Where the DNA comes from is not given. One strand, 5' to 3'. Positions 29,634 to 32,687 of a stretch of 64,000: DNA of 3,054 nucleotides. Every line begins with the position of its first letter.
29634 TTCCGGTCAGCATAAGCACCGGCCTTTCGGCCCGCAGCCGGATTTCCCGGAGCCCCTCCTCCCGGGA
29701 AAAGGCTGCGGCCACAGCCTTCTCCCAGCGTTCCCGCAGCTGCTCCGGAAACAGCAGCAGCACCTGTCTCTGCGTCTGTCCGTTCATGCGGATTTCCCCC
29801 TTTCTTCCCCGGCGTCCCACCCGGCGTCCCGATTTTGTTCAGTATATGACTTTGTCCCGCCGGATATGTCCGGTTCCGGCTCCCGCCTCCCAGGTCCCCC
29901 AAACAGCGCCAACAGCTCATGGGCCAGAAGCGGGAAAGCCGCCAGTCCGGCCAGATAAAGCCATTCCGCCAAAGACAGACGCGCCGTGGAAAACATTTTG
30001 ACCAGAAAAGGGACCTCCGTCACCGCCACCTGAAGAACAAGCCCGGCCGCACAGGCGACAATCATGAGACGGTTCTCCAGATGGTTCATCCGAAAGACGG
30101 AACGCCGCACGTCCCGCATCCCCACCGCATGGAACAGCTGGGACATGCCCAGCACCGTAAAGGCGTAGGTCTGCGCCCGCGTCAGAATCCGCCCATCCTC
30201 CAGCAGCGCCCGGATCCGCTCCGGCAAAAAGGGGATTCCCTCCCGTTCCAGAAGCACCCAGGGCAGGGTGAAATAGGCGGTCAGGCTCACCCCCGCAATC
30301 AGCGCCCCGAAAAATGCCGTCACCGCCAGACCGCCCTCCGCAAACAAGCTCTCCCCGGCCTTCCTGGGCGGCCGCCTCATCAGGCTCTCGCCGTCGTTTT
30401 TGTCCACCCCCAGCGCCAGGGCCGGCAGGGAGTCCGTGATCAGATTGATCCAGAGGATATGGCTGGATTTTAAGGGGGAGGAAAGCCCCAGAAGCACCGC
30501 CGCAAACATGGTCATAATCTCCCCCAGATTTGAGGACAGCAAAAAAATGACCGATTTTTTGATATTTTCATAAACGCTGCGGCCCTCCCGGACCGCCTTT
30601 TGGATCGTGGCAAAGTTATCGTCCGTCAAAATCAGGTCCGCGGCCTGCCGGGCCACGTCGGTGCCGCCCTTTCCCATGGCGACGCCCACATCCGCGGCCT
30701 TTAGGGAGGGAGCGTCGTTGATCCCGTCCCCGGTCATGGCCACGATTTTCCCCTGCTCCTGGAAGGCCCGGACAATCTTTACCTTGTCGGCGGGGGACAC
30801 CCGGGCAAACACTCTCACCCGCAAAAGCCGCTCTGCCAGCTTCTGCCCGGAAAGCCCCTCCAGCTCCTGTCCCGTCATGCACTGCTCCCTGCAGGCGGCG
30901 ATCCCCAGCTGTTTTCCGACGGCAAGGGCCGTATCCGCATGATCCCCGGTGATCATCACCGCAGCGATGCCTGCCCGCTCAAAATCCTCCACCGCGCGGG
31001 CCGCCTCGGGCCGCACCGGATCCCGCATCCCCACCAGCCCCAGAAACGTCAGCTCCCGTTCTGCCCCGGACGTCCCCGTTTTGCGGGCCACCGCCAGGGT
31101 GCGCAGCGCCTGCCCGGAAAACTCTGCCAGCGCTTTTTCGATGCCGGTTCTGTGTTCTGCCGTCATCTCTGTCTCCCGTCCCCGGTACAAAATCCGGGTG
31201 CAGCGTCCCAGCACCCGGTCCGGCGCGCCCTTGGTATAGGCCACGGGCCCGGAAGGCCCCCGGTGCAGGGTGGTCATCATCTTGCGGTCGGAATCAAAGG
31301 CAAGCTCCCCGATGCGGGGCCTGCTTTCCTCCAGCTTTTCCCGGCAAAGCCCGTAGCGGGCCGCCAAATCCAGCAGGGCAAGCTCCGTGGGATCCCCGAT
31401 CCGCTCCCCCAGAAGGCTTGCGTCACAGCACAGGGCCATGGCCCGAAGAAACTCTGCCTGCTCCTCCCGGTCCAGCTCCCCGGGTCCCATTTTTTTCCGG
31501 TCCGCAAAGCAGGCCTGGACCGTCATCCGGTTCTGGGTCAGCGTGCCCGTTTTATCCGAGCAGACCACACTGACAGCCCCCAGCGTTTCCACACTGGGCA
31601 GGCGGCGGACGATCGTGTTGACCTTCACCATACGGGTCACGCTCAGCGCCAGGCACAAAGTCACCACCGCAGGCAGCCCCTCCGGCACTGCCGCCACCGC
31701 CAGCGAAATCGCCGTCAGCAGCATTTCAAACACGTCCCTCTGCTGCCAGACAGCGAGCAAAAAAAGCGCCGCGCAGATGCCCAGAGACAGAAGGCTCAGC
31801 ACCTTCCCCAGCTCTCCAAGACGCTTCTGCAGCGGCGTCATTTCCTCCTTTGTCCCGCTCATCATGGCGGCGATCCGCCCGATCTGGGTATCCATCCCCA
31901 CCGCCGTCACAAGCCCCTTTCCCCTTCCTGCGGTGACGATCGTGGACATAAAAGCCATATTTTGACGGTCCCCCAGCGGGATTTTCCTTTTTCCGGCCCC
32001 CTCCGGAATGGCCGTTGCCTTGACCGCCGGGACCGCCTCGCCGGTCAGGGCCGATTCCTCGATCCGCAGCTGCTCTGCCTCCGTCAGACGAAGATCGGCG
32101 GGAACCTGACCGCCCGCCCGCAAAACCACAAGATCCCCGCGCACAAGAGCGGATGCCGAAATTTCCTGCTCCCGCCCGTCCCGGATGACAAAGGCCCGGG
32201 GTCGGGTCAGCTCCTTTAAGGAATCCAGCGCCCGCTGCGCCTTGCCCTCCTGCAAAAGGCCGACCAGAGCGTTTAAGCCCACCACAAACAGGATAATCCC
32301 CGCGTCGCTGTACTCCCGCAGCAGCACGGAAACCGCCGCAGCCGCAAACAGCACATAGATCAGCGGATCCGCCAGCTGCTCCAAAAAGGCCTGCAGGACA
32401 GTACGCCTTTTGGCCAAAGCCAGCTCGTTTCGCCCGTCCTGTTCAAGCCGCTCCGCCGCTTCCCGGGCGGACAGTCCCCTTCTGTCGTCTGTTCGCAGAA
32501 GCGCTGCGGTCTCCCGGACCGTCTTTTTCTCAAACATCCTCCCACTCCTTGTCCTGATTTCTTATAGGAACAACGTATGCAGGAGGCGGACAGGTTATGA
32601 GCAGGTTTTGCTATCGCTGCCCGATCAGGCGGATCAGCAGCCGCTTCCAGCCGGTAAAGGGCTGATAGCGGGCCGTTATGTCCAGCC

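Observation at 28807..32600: Ca2+-type P-ATPase recruited as first gene of the spoIIIA operon under a sigma-E-like promoter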

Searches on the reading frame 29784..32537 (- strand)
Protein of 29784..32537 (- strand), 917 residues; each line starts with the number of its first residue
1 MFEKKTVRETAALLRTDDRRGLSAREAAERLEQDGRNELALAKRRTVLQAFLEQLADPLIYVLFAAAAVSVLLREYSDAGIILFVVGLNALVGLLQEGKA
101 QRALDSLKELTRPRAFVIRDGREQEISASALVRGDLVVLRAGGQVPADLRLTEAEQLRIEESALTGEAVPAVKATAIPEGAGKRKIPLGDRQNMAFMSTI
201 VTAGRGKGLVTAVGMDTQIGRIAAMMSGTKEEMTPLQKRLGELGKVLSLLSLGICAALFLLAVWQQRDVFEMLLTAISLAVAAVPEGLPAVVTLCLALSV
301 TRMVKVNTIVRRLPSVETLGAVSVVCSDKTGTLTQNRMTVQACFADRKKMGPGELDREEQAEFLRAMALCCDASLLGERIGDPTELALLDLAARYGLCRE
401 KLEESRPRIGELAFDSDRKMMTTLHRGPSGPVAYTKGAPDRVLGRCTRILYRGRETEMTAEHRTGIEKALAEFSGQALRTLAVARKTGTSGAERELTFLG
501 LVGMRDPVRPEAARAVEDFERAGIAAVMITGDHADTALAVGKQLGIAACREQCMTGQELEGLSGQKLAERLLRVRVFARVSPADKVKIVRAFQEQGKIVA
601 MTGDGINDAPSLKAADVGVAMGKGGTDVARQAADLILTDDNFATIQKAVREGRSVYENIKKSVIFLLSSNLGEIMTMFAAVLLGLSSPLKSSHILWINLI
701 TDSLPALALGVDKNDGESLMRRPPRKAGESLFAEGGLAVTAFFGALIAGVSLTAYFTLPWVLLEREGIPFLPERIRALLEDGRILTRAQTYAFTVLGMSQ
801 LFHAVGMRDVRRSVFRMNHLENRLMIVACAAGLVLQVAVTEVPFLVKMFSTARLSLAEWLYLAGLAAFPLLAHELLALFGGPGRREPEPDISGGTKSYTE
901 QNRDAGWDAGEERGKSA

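Call 5: search_protein_families(library=pfam, proteins=[window:29784-32537:-])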
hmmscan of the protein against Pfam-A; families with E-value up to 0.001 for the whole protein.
window:29784-32537:- (917 aa): 5 families
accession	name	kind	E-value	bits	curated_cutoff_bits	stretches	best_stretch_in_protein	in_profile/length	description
PF00122.25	E1-E2_ATPase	-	8.5e-51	172.5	28.1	1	109-305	1-180/181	E1-E2 ATPase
PF00689.26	Cation_ATPase_C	-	4.3e-45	154.1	27.3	1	687-878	2-174/175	Cation transporting ATPase, C-terminus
PF13246.12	Cation_ATPase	-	4e-20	72.1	21.7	1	378-449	18-91/91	Cation transport ATPase (P-type)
PF00690.31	Cation_ATPase_N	-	4.1e-19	68.4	20.4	1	3-70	2-69/69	Cation transporter/ATPase, N-terminus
PF00702.32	Hydrolase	-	2.8e-18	67.5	26.4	1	323-616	2-191/191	haloacid dehalogenase-like hydrolase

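Call 6: search_protein_families(library=ncbifam, proteins=[window:29784-32537:-])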
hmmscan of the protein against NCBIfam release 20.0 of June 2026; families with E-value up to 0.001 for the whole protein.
window:29784-32537:- (917 aa): 20 families
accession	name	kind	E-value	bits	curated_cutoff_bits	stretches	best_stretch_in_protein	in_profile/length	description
TIGR01522.1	ATPase-IIA2_Ca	equivalog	1.9e-219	730.6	798.3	1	5-874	7-844/854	calcium-transporting P-type ATPase, PMR1-type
TIGR01116.1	ATPase-IIA1_Ca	equivalog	3.8e-183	610.7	703.4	2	52-733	2-677/799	calcium-translocating P-type ATPase, SERCA-type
TIGR01523.1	ATPase-IID_K-Na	equivalog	1.6e-147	492.8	645.05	3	380-818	457-914/997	potassium/sodium efflux P-type ATPase, fungal-type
TIGR01517.1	ATPase-IIB_Ca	equivalog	2.2e-143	479.5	507.05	1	11-731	45-760/882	calcium-translocating P-type ATPase, PMCA-type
TIGR01106.1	ATPase-IIC_X-K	subfamily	5.2e-132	441.7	946.1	2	7-549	22-610/997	Na,H/K antiporter P-type ATPase subunit alpha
TIGR01647.1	ATPase-IIIA_H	equivalog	1.1e-122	410.7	615.5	1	21-713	1-648/755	plasma-membrane proton-efflux P-type ATPase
TIGR01524.1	ATPase-IIIB_Mg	equivalog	6.5e-113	378.3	610.75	1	16-725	28-728/867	magnesium-translocating P-type ATPase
NF011702.0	PRK15122.1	subfamily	1.9e-100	337.2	975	1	6-726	35-767/907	magnesium-translocating P-type ATPase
TIGR01494.1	ATPase_P-type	subfamily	2e-100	336.5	62.3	4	573-687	362-470/478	HAD-IC family P-type ATPase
TIGR01525.1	ATPase-IB_hvy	subfamily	5.2e-70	236.9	346.25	3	565-677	418-531/560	heavy metal translocating P-type ATPase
TIGR01657.1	P-ATPase-V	hypoth_equivalog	3.9e-69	233.3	618.25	2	15-564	133-715/1055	ATP13A2 family polyamine export P-type ATPase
TIGR01512.1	ATPase-IB2_Cd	subfamily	1.1e-53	182.6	313.5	3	575-676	366-463/494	cadmium family heavy metal-translocating P-type ATPase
TIGR01511.1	ATPase-IB1_Cu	subfamily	1.6e-48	166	397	3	565-674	400-504/542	copper-translocating P-type ATPase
NF008262.1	PRK11033.1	equivalog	4.4e-41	141.2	1005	3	577-667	601-689/731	zinc/cadmium/mercury/lead-transporting ATPase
TIGR01497.1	kdpB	equivalog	6.2e-35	120.4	527.9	2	80-338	71-316/675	potassium-transporting ATPase subunit KdpB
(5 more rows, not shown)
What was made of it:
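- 29784..32537 (-): P2A-type (YloB/LMCA1/SPCA-like) cation P-type ATPase, 917 aa. Key residues: D328 (phosphorylation site), E286, N670, E673, N698, T701, D702, Q800. Pfam and NCBIfam (calls 5, 6).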

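Call 7: find_homologous_proteins(query=window:29784-32537:-, max_evalue=1e-50)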
Query window:29784-32537:- (917 aa): 8000 proteins with E <= 1e-50 among 8000 candidates; the best 120 are listed.
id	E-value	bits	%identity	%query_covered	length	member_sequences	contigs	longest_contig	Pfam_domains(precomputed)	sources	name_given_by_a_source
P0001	0.0e+0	1974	100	100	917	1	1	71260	PF00702.33,PF13246.13,PF00689.27,PF00690.32,PF00122.26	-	-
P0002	0.0e+0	1402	65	86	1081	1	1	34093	PF00702.33,PF13246.13,PF00689.27,PF00690.32,PF00122.26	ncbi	-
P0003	0.0e+0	1376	72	99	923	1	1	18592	PF00702.33,PF13246.13,PF00689.27,PF00690.32,PF00122.26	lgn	-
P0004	0.0e+0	1374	72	99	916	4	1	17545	PF00702.33,PF13246.13,PF00689.27,PF00690.32,PF00122.26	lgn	-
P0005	0.0e+0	1371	70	98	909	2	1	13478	PF00702.33,PF13246.13,PF00689.27,PF00690.32,PF00122.26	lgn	-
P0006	0.0e+0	1367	71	100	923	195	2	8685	PF00702.33,PF13246.13,PF00689.27,PF00690.32,PF00122.26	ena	-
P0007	0.0e+0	1360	71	98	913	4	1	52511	PF00702.33,PF13246.13,PF00689.27,PF00690.32,PF00122.26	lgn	-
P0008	0.0e+0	1354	71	99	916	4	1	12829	PF00702.33,PF13246.13,PF00689.27,PF00690.32,PF00122.26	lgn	-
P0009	0.0e+0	1352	71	98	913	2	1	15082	PF00702.33,PF13246.13,PF00689.27,PF00690.32,PF00122.26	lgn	-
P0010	0.0e+0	1349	70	98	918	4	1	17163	PF00702.33,PF13246.13,PF00689.27,PF00690.32,PF00122.26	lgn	-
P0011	0.0e+0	1348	71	99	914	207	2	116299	PF00702.33,PF13246.13,PF00689.27,PF00690.32,PF00122.26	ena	-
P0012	0.0e+0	1315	70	96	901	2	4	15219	PF00702.33,PF13246.13,PF00689.27,PF00690.32,PF00122.26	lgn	-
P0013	0.0e+0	1315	70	96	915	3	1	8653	PF00702.33,PF13246.13,PF00689.27,PF00690.32,PF00122.26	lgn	-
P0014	0.0e+0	1303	69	95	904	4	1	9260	PF00702.33,PF13246.13,PF00689.27,PF00690.32,PF00122.26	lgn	-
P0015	0.0e+0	1303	69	95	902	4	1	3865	PF00702.33,PF13246.13,PF00689.27,PF00690.32,PF00122.26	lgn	-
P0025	0.0e+0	1271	68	97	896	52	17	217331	PF00702.33,PF13246.13,PF00689.27,PF00690.32,PF00122.26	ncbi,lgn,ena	-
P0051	0.0e+0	1219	65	96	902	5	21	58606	PF00702.33,PF13246.13,PF00689.27,PF00690.32,PF00122.26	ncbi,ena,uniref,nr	ncbi:MAG TPA: cation-translocating P-type ATPase [Candidatus Eisenbergiella merdipullorum]|uniref:P-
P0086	0.0e+0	1209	64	95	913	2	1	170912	PF00702.33,PF13246.13,PF00689.27,PF00690.32,PF00122.26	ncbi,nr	ncbi:MAG: cation-translocating P-type ATPase [Lachnospiraceae bacterium]|nr:cation-translocating P-t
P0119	0.0e+0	1198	62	95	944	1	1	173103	PF00702.33,PF13246.13,PF00689.27,PF00690.32,PF00122.26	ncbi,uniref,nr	ncbi:MAG TPA: cation-translocating P-type ATPase [Candidatus Eisenbergiella merdavium]|uniref:P-type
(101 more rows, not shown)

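Call 9: find_encoding_contigs(protein=P0025, flank=6000, max_places=4)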
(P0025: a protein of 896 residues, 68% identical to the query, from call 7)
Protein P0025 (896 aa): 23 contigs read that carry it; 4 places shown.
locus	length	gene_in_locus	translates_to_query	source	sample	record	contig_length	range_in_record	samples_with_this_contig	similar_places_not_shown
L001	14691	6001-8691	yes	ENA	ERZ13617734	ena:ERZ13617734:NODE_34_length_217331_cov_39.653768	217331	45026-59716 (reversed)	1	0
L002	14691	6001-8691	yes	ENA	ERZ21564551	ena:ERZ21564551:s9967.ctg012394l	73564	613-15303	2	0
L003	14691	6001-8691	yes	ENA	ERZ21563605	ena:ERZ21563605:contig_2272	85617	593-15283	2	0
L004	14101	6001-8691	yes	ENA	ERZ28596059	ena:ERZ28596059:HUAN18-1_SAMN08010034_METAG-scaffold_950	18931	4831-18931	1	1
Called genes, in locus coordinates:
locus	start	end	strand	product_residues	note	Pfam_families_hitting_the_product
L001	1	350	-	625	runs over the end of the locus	PF00069:Pkinase, PF01636:APH, PF07714:PK_Tyr_Ser-Thr, PF23598:LRR_14 (faint), PF13855:LRR_8 (faint), PF12799:LRR_4 (weak)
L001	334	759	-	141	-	-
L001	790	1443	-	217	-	-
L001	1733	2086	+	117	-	PF21983:NikA-like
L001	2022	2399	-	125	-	-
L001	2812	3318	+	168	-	-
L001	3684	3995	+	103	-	PF20648:DUF6809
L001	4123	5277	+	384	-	PF14659:Phage_int_SAM_3, PF00589:Phage_integrase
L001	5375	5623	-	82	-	-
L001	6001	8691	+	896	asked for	PF00690:Cation_ATPase_N, PF00122:E1-E2_ATPase, PF00702:Hydrolase, PF13246:Cation_ATPase, PF00689:Cation_ATPase_C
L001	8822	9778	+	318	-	PF19568:Spore_III_AA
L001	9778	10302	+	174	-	PF09548:Spore_III_AB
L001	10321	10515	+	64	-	PF06686:SpoIIIAC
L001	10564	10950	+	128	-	PF06686:SpoIIIAC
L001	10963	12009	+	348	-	PF09546:Spore_III_AE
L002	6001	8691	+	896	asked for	PF00690:Cation_ATPase_N, PF00122:E1-E2_ATPase, PF00702:Hydrolase, PF13246:Cation_ATPase, PF00689:Cation_ATPase_C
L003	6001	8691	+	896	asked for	PF00690:Cation_ATPase_N, PF00122:E1-E2_ATPase, PF00702:Hydrolase, PF13246:Cation_ATPase, PF00689:Cation_ATPase_C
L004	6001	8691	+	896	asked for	PF00690:Cation_ATPase_N, PF00122:E1-E2_ATPase, PF00702:Hydrolase, PF13246:Cation_ATPase, PF00689:Cation_ATPase_C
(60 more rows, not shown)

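Call 10: find_encoding_contigs(protein=P0011, flank=6000, max_places=3)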
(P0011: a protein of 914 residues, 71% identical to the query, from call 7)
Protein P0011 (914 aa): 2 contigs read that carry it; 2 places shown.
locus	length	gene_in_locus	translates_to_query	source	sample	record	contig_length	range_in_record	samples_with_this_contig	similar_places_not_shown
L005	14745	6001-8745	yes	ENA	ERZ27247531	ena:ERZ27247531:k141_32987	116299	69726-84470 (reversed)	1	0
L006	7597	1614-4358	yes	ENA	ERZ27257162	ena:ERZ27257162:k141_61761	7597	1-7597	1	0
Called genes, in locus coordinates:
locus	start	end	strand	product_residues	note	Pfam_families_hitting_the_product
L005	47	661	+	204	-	PF13189:Cytidylate_kin2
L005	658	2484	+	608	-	PF00561:Abhydrolase_1, PF12146:Hydrolase_4, PF12697:Abhydrolase_6, PF13350:Y_phosphatase3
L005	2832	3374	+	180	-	PF04892:VanZ-LLP1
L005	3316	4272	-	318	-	PF00294:PfkB, PF08543:Phos_pyr_kin (weak)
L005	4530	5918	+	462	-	PF00171:Aldedh, PF05893:LuxC (weak)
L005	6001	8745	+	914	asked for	PF00690:Cation_ATPase_N, PF00122:E1-E2_ATPase, PF00702:Hydrolase, PF13246:Cation_ATPase, PF00689:Cation_ATPase_C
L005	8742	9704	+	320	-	PF19568:Spore_III_AA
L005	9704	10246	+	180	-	PF09548:Spore_III_AB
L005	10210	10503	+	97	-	PF06686:SpoIIIAC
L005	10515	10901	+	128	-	PF06686:SpoIIIAC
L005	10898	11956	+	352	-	PF09546:Spore_III_AE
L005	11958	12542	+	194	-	PF09581:Spore_III_AF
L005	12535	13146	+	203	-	-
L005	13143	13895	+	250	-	PF12685:SpoIIIAH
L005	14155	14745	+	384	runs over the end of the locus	PF01676:Metalloenzyme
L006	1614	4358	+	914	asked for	PF00690:Cation_ATPase_N, PF00122:E1-E2_ATPase, PF00702:Hydrolase, PF13246:Cation_ATPase, PF00689:Cation_ATPase_C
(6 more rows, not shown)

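Call 20: find_encoding_contigs(protein=P0051, flank=4000, max_places=2)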
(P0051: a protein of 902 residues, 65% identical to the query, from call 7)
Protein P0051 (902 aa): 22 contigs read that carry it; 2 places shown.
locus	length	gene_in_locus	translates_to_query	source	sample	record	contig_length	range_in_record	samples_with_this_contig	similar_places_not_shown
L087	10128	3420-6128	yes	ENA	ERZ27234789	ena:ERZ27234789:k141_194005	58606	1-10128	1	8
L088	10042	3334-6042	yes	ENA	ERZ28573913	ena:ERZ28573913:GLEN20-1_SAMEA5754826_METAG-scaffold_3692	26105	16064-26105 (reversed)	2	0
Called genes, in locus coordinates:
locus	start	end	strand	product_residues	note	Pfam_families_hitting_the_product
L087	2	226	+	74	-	?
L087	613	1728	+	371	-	-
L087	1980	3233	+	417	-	PF00860:Xan_ur_permease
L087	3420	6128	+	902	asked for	PF00690:Cation_ATPase_N, PF00122:E1-E2_ATPase, PF00702:Hydrolase, PF13246:Cation_ATPase, PF00689:Cation_ATPase_C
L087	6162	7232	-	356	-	PF13407:Peripla_BP_4 (faint), PF13412:HTH_24 (faint), PF13377:Peripla_BP_3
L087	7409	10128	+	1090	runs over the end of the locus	PF17128:DUF5107, PF00515:TPR_1 (faint), PF07719:TPR_2 (faint), PF13428:TPR_14 (faint), PF13432:TPR_16 (faint), PF12895:ANAPC3 (faint), PF13424:TPR_12 (faint), PF13431:TPR_17 (faint), +1 more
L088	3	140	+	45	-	?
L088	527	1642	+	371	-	-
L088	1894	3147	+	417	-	PF00860:Xan_ur_permease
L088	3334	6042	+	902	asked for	PF00690:Cation_ATPase_N, PF00122:E1-E2_ATPase, PF00702:Hydrolase, PF13246:Cation_ATPase, PF00689:Cation_ATPase_C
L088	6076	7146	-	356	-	PF13407:Peripla_BP_4 (faint), PF13412:HTH_24 (faint), PF13377:Peripla_BP_3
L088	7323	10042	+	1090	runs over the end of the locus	PF17128:DUF5107, PF00515:TPR_1 (faint), PF07719:TPR_2 (faint), PF13428:TPR_14 (faint), PF13432:TPR_16 (faint), PF12895:ANAPC3 (faint), PF13424:TPR_12 (faint), PF13431:TPR_17 (faint), +1 more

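Call 21: find_encoding_contigs(protein=P0086, flank=4000, max_places=2)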
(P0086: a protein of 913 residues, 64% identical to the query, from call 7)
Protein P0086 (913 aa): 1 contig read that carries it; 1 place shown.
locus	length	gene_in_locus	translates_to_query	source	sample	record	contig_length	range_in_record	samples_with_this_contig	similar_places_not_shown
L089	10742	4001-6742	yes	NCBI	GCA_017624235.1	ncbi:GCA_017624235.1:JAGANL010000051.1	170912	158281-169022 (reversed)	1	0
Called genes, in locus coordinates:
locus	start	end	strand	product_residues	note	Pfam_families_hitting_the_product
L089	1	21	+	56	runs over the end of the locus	-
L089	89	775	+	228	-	PF02743:dCache_1, PF22673:MCP-like_PDC_1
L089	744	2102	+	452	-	PF06103:DUF948 (faint), PF00672:HAMP (weak), PF00015:MCPsignal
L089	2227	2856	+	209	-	PF12164:SporV_AA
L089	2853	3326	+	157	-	PF13782:SpoVAB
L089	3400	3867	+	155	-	PF03862:SpoVAC_SpoVAEB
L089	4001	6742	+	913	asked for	PF00690:Cation_ATPase_N, PF00122:E1-E2_ATPase, PF00702:Hydrolase, PF13246:Cation_ATPase, PF00689:Cation_ATPase_C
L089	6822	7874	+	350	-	PF07451:SpoVAD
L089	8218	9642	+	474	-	PF03062:MBOAT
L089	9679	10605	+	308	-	PF13472:Lipase_GDSL_2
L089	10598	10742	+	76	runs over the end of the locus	-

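Call 22: find_encoding_contigs(protein=P0119, flank=4000, max_places=2)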
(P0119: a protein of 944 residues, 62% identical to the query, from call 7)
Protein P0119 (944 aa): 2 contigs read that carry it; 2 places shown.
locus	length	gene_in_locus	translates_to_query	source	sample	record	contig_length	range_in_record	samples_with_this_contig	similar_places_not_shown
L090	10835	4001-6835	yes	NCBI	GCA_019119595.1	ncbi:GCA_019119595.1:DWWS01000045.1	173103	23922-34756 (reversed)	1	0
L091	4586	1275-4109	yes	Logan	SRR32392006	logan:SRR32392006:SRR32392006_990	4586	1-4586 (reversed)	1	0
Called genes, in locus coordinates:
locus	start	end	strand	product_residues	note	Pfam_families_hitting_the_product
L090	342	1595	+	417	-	PF00860:Xan_ur_permease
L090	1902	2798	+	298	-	PF00165:HTH_AraC (faint), PF12833:HTH_18, PF06445:GyrI-like, PF14526:Cass2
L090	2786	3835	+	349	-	PF03417:AAT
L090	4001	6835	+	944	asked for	PF00690:Cation_ATPase_N, PF00122:E1-E2_ATPase, PF00702:Hydrolase, PF13246:Cation_ATPase, PF00689:Cation_ATPase_C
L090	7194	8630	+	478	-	PF01120:Alpha_L_fucos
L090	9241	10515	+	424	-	PF07690:MFS_1, PF12832:MFS_1_like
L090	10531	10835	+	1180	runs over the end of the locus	PF21445:ADDB_N, PF12705:PDDEXK_1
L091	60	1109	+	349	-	PF03417:AAT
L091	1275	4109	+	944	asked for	PF00690:Cation_ATPase_N, PF00122:E1-E2_ATPase, PF00702:Hydrolase, PF13246:Cation_ATPase, PF00689:Cation_ATPase_C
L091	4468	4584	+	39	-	?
